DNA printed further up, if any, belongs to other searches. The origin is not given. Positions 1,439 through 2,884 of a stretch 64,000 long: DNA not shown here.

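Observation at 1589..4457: Two 'orphan' CuA-type cupredoxins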

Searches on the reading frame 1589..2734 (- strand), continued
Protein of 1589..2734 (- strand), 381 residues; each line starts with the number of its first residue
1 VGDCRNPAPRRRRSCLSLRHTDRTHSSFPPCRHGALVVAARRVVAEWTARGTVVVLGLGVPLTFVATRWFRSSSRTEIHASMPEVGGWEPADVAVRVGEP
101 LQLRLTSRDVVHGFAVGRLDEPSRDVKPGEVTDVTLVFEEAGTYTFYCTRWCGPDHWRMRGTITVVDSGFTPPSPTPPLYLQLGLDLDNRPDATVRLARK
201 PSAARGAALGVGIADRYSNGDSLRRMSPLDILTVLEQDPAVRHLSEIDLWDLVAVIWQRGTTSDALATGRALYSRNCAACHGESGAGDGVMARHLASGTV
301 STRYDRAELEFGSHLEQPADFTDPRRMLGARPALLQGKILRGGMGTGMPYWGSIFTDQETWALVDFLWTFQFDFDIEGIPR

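Call 27: find_homologous_proteins(query=window:1589-2623:-)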
Query window:1589-2623:- (344 aa): 3905 proteins with E <= 0.001 among 8000 candidates; the best 120 are listed.
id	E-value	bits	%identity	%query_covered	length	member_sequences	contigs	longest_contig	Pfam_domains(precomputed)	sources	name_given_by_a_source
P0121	1.1e-203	694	100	87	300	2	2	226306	PF13473.13,PF00116.27,PF13442.12,PF00034.27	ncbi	-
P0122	1.9e-122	427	57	99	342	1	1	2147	PF00116.27,PF13442.12,PF00034.27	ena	-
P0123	3.9e-121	423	55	98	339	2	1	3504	PF13473.13,PF00116.27,PF13442.12,PF00034.27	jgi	jgi:mono/diheme cytochrome c family protein/plastocyanin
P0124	6.0e-116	406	54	98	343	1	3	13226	PF00116.27,PF13442.12,PF00034.27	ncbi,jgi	jgi:plastocyanin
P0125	1.5e-114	401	55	96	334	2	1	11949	PF00116.27,PF13442.12,PF00034.27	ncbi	-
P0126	4.4e-112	393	52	98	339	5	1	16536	PF00116.27,PF13442.12,PF00034.27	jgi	jgi:mono/diheme cytochrome c family protein/plastocyanin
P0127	7.8e-112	392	52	99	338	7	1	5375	PF00127.27,PF00116.27,PF13442.12,PF00034.27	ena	-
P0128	6.7e-111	389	55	96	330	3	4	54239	PF00116.27,PF13442.12,PF00034.27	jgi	jgi:mono/diheme cytochrome c family protein/plastocyanin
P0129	2.8e-110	387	53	98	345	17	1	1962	PF00116.27,PF13442.12,PF00034.27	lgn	-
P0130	2.8e-110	387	53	97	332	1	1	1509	PF00116.27,PF13442.12,PF00034.27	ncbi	-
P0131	3.7e-110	386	53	96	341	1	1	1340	PF13473.13,PF00116.27,PF13442.12,PF00034.27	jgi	jgi:mono/diheme cytochrome c family protein/uncharacterized cupredoxin-like copper-binding protein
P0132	7.0e-110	386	52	97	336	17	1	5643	PF00116.27,PF13442.12,PF00034.27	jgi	jgi:plastocyanin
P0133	7.5e-110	385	52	99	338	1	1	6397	PF00116.27,PF13442.12,PF00034.27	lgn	-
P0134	2.9e-109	384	52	97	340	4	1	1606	PF00116.27,PF13442.12,PF00034.27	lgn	-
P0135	3.0e-109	384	55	98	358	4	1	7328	PF00116.27,PF13442.12,PF00034.27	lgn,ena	-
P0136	3.6e-109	383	54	98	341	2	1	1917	PF00116.27,PF13442.12,PF00034.27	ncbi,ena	-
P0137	4.5e-109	383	51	97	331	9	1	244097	PF13473.13,PF00116.27,PF13442.12,PF00034.27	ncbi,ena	-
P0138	6.7e-109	382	54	97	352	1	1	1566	PF00116.27,PF13442.12,PF00034.27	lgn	-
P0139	7.5e-109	382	52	97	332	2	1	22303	PF13473.13,PF00116.27,PF13442.12,PF00034.27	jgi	jgi:cytochrome c oxidase subunit 2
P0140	7.6e-109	382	53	97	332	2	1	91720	PF00116.27,PF13442.12,PF00034.27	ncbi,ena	-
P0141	1.1e-108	382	52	96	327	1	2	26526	PF13473.13,PF00116.27,PF13442.12,PF00034.27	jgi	jgi:plastocyanin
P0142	1.6e-108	381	52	97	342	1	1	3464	PF00116.27,PF13442.12,PF00034.27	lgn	-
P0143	4.1e-108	380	52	96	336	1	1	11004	PF00116.27,PF13442.12,PF00034.27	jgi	jgi:mono/diheme cytochrome c family protein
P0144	6.8e-108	379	51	97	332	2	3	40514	PF13473.13,PF00116.27,PF13442.12,PF00034.27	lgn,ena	-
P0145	7.0e-108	379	52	99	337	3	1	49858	PF00127.27,PF00116.27,PF13442.12,PF00034.27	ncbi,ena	-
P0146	7.5e-108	379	55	91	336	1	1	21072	PF13473.13,PF00116.27,PF13442.12,PF00034.27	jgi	jgi:mono/diheme cytochrome c family protein/plastocyanin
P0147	7.5e-108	379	49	99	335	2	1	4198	PF00116.27,PF13442.12,PF00034.27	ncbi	-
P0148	1.3e-107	378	51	90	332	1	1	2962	PF00116.27,PF13442.12,PF00034.27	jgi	jgi:mono/diheme cytochrome c family protein/plastocyanin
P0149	1.4e-107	378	52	92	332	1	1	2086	PF13473.13,PF00116.27,PF13442.12,PF00034.27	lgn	-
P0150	1.4e-107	378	50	97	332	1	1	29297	PF00116.27,PF13442.12,PF00034.27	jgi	jgi:mono/diheme cytochrome c family protein/plastocyanin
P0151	1.8e-107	378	50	97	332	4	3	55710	PF13473.13,PF00116.27,PF13442.12,PF00034.27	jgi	jgi:cytochrome c oxidase subunit 2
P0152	1.8e-107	378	53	96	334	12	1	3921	PF00116.27,PF13442.12,PF00034.27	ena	-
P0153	2.1e-107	377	52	97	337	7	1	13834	PF00116.27,PF13442.12,PF00034.27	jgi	jgi:plastocyanin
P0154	2.1e-107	377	51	98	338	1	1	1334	PF13473.13,PF00116.27,PF13442.12,PF00034.27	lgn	-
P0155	2.2e-107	377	53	98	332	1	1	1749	PF00116.27,PF13442.12,PF00034.27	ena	-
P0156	2.3e-107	377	52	95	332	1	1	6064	PF13473.13,PF00116.27,PF13442.12,PF00034.27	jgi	jgi:mono/diheme cytochrome c family protein/plastocyanin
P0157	3.1e-107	377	52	97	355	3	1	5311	PF00116.27,PF13442.12,PF00034.27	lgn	-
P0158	3.6e-107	377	51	98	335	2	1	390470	PF00116.27,PF13442.12,PF00034.27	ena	-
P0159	5.1e-107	376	52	97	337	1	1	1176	PF00116.27,PF13442.12,PF00034.27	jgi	jgi:mono/diheme cytochrome c family protein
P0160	5.1e-107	376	50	97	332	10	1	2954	PF13473.13,PF00116.27,PF13442.12,PF00034.27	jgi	jgi:cytochrome c oxidase subunit 2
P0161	6.0e-107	376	50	96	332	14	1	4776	PF13473.13,PF00116.27,PF13442.12,PF00034.27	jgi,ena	-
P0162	7.1e-107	376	50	97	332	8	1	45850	PF13473.13,PF00116.27,PF13442.12,PF00034.27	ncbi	-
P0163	8.6e-107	375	57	87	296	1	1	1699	PF13473.13,PF00116.27,PF13442.12,PF00034.27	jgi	jgi:mono/diheme cytochrome c family protein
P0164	9.3e-107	375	51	96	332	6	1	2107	PF00116.27,PF13442.12,PF00034.27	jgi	jgi:mono/diheme cytochrome c family protein/plastocyanin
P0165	9.9e-107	375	50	97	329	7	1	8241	PF00116.27,PF13442.12,PF00034.27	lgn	-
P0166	1.0e-106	375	49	97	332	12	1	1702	PF13473.13,PF00116.27,PF13442.12,PF00034.27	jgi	-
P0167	1.1e-106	375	53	96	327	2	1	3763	PF00116.27,PF13442.12,PF00034.27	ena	-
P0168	1.2e-106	375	51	97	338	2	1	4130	PF00127.27,PF00116.27,PF13442.12,PF00034.27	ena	-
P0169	2.0e-106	374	51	99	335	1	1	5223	PF00116.27,PF13442.12,PF00034.27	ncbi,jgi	-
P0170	2.5e-106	374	57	87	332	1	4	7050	PF00116.27,PF13442.12,PF00034.27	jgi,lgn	jgi:mono/diheme cytochrome c family protein/plastocyanin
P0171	2.8e-106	374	49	97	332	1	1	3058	PF13473.13,PF00116.27,PF13442.12,PF00034.27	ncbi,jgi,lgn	jgi:mono/diheme cytochrome c family protein/plastocyanin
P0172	3.5e-106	373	53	96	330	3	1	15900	PF13473.13,PF00116.27,PF13442.12,PF00034.27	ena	-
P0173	3.6e-106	373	51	97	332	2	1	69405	PF13473.13,PF00116.27,PF13442.12,PF00034.27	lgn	-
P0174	3.8e-106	373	52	96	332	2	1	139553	PF13473.13,PF00116.27,PF13442.12,PF00034.27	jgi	jgi:mono/diheme cytochrome c family protein/plastocyanin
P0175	4.0e-106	373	51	97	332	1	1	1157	PF00116.27,PF13442.12,PF00034.27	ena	-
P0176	4.0e-106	373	51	96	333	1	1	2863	PF00116.27,PF13442.12,PF00034.27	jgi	jgi:mono/diheme cytochrome c family protein/plastocyanin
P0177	4.2e-106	373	55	96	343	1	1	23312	PF00116.27,PF13442.12,PF00034.27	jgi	jgi:mono/diheme cytochrome c family protein/plastocyanin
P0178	6.2e-106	373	53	97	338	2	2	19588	PF13473.13,PF00116.27,PF13442.12,PF00034.27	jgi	jgi:mono/diheme cytochrome c family protein/plastocyanin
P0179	8.6e-106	372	51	96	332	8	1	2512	PF00116.27,PF13442.12,PF00034.27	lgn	-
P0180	9.2e-106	372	54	98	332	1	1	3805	PF13473.13,PF00116.27,PF13442.12,PF00034.27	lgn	-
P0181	1.3e-105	372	51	97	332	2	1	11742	PF13473.13,PF00116.27,PF13442.12,PF00034.27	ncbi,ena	-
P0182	1.6e-105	371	51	97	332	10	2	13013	PF13473.13,PF00116.27,PF13442.12,PF00034.27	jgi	jgi:mono/diheme cytochrome c family protein/plastocyanin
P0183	1.6e-105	371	51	96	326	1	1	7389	PF13473.13,PF00116.27,PF13442.12,PF00034.27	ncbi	-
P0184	2.3e-105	371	50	96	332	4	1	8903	PF13473.13,PF00116.27,PF13442.12,PF00034.27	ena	-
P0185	3.3e-105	370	49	97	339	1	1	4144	PF13473.13,PF00116.27,PF13442.12,PF00034.27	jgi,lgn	jgi:mono/diheme cytochrome c family protein/uncharacterized cupredoxin-like copper-binding protein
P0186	3.4e-105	370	55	95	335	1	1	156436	PF00116.27,PF13442.12,PF00034.27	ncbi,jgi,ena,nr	ncbi:MAG TPA: c-type cytochrome [Anaerolineae bacterium]|nr:c-type cytochrome [Anaerolineae bacteriu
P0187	4.7e-105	370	50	97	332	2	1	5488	PF00116.27,PF13442.12,PF00034.27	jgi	jgi:mono/diheme cytochrome c family protein/plastocyanin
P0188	4.8e-105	370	51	96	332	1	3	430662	PF00116.27,PF13442.12,PF00034.27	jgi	jgi:mono/diheme cytochrome c family protein/plastocyanin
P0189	4.9e-105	370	55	97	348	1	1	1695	PF13473.13,PF00116.27,PF13442.12,PF00034.27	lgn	-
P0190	5.1e-105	370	52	89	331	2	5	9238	PF00116.27,PF13442.12,PF00034.27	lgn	-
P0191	5.2e-105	370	51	96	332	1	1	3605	PF13473.13,PF00116.27,PF13442.12,PF00034.27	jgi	jgi:mono/diheme cytochrome c family protein/plastocyanin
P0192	5.2e-105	370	49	97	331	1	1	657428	PF13473.13,PF13442.12,PF00034.27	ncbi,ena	-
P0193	5.5e-105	369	52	97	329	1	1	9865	PF00116.27,PF13442.12,PF00034.27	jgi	jgi:mono/diheme cytochrome c family protein/plastocyanin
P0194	6.6e-105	369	52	95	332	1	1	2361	PF00116.27,PF13442.12,PF00034.27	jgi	jgi:mono/diheme cytochrome c family protein/plastocyanin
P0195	7.0e-105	369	54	96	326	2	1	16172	PF13473.13,PF00116.27,PF13442.12,PF00034.27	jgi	jgi:mono/diheme cytochrome c family protein/plastocyanin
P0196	7.2e-105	369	53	97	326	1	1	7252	PF00116.27,PF13442.12,PF00034.27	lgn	-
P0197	7.2e-105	369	50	97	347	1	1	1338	PF00116.27,PF13442.12,PF00034.27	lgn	-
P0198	7.7e-105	369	59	85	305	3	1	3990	PF00116.27,PF13442.12,PF00034.27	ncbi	-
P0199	7.9e-105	369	52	97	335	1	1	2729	PF13473.13,PF00116.27,PF13442.12,PF00034.27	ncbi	ncbi:MAG: c-type cytochrome [Candidatus Promineifilaceae bacterium]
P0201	9.0e-105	369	52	89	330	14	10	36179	PF00116.27,PF13442.12,PF00034.27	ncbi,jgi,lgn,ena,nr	ncbi:MAG: hypothetical protein A2Z49_07230 [Chloroflexi bacterium RBG_19FT_COMBO_56_12]|nr:MAG: hypo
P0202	1.2e-104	368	49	99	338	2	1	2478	PF00127.27,PF00116.27,PF13442.12,PF00034.27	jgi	jgi:cytochrome c oxidase subunit 2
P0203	1.2e-104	368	51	97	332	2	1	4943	PF13473.13,PF00116.27,PF13442.12,PF00034.27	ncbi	-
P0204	1.2e-104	368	50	97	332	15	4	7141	PF00116.27,PF13442.12,PF00034.27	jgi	jgi:mono/diheme cytochrome c family protein/plastocyanin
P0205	1.3e-104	368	50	96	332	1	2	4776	PF13473.13,PF00116.27,PF13442.12,PF00034.27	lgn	-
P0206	1.3e-104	368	50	97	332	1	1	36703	PF00116.27,PF13442.12,PF00034.27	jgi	jgi:plastocyanin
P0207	1.3e-104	368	51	97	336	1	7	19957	PF13473.13,PF00116.27,PF13442.12,PF00034.27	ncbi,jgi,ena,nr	ncbi:MAG TPA: c-type cytochrome [Anaerolineae bacterium]|nr:c-type cytochrome [Anaerolineae bacteriu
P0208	1.4e-104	368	52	98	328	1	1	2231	PF13473.13,PF00116.27,PF13442.12,PF00034.27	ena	-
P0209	1.7e-104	368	52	97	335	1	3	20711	PF00116.27,PF13442.12,PF00034.27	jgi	jgi:mono/diheme cytochrome c family protein/plastocyanin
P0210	1.8e-104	368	52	96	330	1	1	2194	PF00116.27,PF13442.12,PF00034.27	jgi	jgi:mono/diheme cytochrome c family protein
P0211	1.9e-104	368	49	97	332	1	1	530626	PF00116.27,PF13442.12,PF00034.27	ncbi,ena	-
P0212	1.9e-104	368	53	96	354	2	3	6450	PF13473.13,PF00116.27,PF13442.12,PF00034.27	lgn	-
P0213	2.7e-104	367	55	89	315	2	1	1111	PF00116.27,PF13442.12,PF00034.27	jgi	jgi:mono/diheme cytochrome c family protein/plastocyanin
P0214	2.7e-104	367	51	97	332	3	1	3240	PF00116.27,PF13442.12,PF00034.27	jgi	jgi:mono/diheme cytochrome c family protein/plastocyanin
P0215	2.8e-104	367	50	96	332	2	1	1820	PF00116.27,PF13442.12,PF00034.27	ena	-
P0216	2.9e-104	367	49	99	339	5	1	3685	PF00116.27,PF13442.12,PF00034.27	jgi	-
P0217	2.9e-104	367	53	96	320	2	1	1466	PF00116.27,PF13442.12,PF00034.27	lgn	-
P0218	3.0e-104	367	51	97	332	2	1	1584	PF13473.13,PF00116.27,PF13442.12,PF00034.27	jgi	jgi:cytochrome c oxidase subunit 2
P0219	3.1e-104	367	51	95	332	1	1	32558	PF00116.27,PF13442.12,PF00034.27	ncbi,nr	ncbi:MAG: hypothetical protein A2Z27_03140 [candidate division Zixibacteria bacterium RBG_16_50_21]|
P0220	3.7e-104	367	54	97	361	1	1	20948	PF13473.13,PF00116.27,PF13442.12,PF00034.27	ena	-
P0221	3.9e-104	367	52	95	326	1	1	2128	PF00116.27,PF13442.12,PF00034.27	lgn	-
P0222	4.0e-104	367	52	96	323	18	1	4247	PF00116.27,PF13442.12,PF00034.27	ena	-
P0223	4.0e-104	367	52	98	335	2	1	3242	PF00116.27,PF13442.12,PF00034.27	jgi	jgi:plastocyanin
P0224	4.7e-104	366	52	96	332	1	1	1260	PF00116.27,PF13442.12,PF00034.27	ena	-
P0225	5.6e-104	366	52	96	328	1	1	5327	PF13473.13,PF00116.27,PF13442.12,PF00034.27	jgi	jgi:mono/diheme cytochrome c family protein/plastocyanin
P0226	5.9e-104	366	52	96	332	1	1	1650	PF13473.13,PF00116.27,PF13442.12,PF00034.27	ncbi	-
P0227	5.9e-104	366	51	99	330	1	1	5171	PF00116.27,PF13442.12,PF00034.27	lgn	-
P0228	6.0e-104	366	52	94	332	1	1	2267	PF00116.27,PF13442.12,PF00034.27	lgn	-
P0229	6.3e-104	366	52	96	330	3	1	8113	PF00116.27,PF13442.12,PF00034.27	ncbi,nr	ncbi:MAG: c-type cytochrome [Chloroflexi bacterium]|nr:c-type cytochrome [Chloroflexota bacterium]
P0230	7.4e-104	366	51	99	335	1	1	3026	PF00116.27,PF13442.12,PF00034.27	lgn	-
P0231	8.3e-104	366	52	97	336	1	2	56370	PF00116.27,PF13442.12,PF00034.27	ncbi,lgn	-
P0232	8.7e-104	366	51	96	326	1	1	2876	PF13473.13,PF00116.27,PF13442.12,PF00034.27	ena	-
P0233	9.7e-104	365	52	96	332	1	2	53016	PF00116.27,PF13442.12,PF00034.27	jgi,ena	-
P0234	1.0e-103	365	53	95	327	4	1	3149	PF13473.13,PF00116.27,PF13442.12,PF00034.27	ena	-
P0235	1.3e-103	365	49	97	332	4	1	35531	PF13473.13,PF00116.27,PF13442.12,PF00034.27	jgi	-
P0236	1.3e-103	365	49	96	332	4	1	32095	PF13473.13,PF00116.27,PF13442.12,PF00034.27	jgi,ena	-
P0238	1.4e-103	365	50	96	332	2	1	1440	PF00116.27,PF13442.12,PF00034.27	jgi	jgi:mono/diheme cytochrome c family protein/plastocyanin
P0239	1.6e-103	365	53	96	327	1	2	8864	PF13473.13,PF00116.27,PF13442.12,PF00034.27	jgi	jgi:mono/diheme cytochrome c family protein/plastocyanin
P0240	2.0e-103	364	49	98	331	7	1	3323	PF00116.27,PF13442.12,PF00034.27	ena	-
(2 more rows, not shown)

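Call 30: find_encoding_contigs(protein=P0192, flank=10000, max_places=1)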
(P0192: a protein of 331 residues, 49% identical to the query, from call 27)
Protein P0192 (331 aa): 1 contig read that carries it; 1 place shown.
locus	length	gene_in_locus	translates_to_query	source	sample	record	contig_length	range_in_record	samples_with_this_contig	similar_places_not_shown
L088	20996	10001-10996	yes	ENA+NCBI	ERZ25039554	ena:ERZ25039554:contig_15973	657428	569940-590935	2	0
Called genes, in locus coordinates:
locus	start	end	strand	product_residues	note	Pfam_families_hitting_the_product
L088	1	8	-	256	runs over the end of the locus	PF21347:DUF3108_like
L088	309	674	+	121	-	-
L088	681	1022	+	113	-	-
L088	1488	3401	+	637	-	-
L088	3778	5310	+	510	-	PF00982:Glyco_transf_20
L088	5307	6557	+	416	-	PF13439:Glyco_transf_4 (weak), PF20706:GT4-conflict (faint), PF00534:Glycos_transf_1, PF13692:Glyco_trans_1_4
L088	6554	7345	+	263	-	PF05116:S6PP (weak), PF02358:Trehalose_PPase, PF08282:Hydrolase_3 (weak)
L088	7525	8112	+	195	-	PF13798:PCYCGC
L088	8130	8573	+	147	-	PF00116:COX2, PF13473:Cupredoxin_1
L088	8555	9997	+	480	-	PF12801:Fer4_5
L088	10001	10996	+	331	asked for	PF13473:Cupredoxin_1 (weak), PF00034:Cytochrom_C, PF13442:Cytochrome_CBB3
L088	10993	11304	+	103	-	PF22544:HYDIN_VesB_CFA65-like_Ig (weak)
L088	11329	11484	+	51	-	-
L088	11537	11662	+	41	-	-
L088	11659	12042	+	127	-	-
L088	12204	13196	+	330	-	-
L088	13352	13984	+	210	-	PF09858:DUF2085 (weak)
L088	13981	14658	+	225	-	PF00072:Response_reg, PF00196:GerE, PF08281:Sigma70_r4_2 (faint)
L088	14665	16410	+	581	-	PF07730:HisKA_3, PF02518:HATPase_c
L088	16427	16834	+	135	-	PF03625:DUF302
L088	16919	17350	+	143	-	PF00581:Rhodanese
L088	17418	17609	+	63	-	PF04945:YHS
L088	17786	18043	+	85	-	-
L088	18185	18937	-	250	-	PF03483:B3_4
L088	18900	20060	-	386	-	PF00266:Aminotran_5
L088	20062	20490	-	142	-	PF00383:dCMP_cyt_deam_1, PF14437:MafB19-deam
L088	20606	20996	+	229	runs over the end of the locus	-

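Call 31: find_encoding_contigs(protein=P0211, flank=10000, max_places=1)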
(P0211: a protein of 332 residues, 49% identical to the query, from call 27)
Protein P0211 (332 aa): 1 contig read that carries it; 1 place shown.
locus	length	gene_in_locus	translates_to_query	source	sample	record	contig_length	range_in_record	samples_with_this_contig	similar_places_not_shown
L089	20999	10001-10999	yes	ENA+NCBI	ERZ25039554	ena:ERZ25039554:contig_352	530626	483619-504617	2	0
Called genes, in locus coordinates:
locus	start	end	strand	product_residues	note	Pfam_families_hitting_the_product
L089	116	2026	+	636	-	PF13231:PMT_2 (weak)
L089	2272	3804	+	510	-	PF00982:Glyco_transf_20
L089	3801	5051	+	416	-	PF13439:Glyco_transf_4 (weak), PF00534:Glycos_transf_1, PF13692:Glyco_trans_1_4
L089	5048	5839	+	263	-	PF05116:S6PP (weak), PF02358:Trehalose_PPase, PF08282:Hydrolase_3 (weak)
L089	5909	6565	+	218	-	-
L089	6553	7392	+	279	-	PF08843:AbiEii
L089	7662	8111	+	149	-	PF13798:PCYCGC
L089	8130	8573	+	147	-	PF13473:Cupredoxin_1, PF00116:COX2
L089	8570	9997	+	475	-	PF12801:Fer4_5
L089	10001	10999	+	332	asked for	PF00116:COX2 (faint), PF00034:Cytochrom_C, PF13442:Cytochrome_CBB3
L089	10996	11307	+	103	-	PF22544:HYDIN_VesB_CFA65-like_Ig (weak)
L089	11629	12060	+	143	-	-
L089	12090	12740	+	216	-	-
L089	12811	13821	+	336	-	-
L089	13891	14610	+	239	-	PF09858:DUF2085 (weak)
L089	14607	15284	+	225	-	PF00072:Response_reg, PF00196:GerE, PF08281:Sigma70_r4_2 (weak)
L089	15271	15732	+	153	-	-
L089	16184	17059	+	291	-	PF07730:HisKA_3, PF02518:HATPase_c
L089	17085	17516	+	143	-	PF00581:Rhodanese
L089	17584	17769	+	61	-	PF04945:YHS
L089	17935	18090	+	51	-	-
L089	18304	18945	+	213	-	PF00891:Methyltransf_2 (weak), PF01209:Ubie_methyltran, PF13489:Methyltransf_23, PF05175:MTS, PF13847:Methyltransf_31, PF08241:Methyltransf_11, PF08242:Methyltransf_12, PF13649:Methyltransf_25, +1 more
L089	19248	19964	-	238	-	PF03483:B3_4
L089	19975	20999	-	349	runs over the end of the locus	PF00266:Aminotran_5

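Call 32: find_encoding_contigs(protein=P0188, flank=10000, max_places=1)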
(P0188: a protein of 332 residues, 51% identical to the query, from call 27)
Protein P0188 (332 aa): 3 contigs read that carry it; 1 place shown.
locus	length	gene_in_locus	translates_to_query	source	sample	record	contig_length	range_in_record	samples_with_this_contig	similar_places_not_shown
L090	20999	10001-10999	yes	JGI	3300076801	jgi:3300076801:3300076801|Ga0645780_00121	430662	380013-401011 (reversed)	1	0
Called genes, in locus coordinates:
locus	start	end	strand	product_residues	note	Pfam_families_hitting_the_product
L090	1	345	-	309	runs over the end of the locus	PF12911:OppC_N, PF00528:BPD_transp_1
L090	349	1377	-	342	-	PF19300:BPD_transp_1_N, PF00528:BPD_transp_1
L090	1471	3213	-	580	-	PF00496:SBP_bac_5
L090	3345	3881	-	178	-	PF12844:HTH_19, PF13560:HTH_31 (weak), PF01381:HTH_3, PF05899:Cupin_3 (faint), PF07883:Cupin_2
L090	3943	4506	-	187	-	PF01381:HTH_3, PF12844:HTH_19, PF13443:HTH_26, PF13560:HTH_31, PF07883:Cupin_2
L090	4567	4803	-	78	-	-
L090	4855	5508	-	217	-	PF01209:Ubie_methyltran, PF13489:Methyltransf_23, PF13847:Methyltransf_31, PF08241:Methyltransf_11, PF08242:Methyltransf_12, PF13649:Methyltransf_25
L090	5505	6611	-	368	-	PF03734:YkuD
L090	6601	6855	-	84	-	-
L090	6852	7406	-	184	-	-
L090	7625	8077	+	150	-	PF13798:PCYCGC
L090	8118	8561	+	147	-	PF13473:Cupredoxin_1, PF00116:COX2 (weak)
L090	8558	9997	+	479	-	PF12801:Fer4_5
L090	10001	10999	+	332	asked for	PF00116:COX2, PF00034:Cytochrom_C, PF13442:Cytochrome_CBB3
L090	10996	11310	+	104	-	-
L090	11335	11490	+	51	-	-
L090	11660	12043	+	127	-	-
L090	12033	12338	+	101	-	PF02583:Trns_repr_metal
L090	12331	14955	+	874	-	PF00403:HMA, PF00122:E1-E2_ATPase, PF00702:Hydrolase, PF12710:HAD (faint)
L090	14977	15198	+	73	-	-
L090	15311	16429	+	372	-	PF07731:Cu-oxidase_2 (weak), PF07732:Cu-oxidase_3, PF00394:Cu-oxidase, PF07731:Cu-oxidase_2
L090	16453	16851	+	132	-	PF05751:FixH (weak), PF13115:YtkA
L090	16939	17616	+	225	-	PF09858:DUF2085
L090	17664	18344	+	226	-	PF00072:Response_reg, PF00196:GerE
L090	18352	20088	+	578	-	PF07730:HisKA_3, PF02518:HATPase_c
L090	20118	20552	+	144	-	PF00581:Rhodanese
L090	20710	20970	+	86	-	-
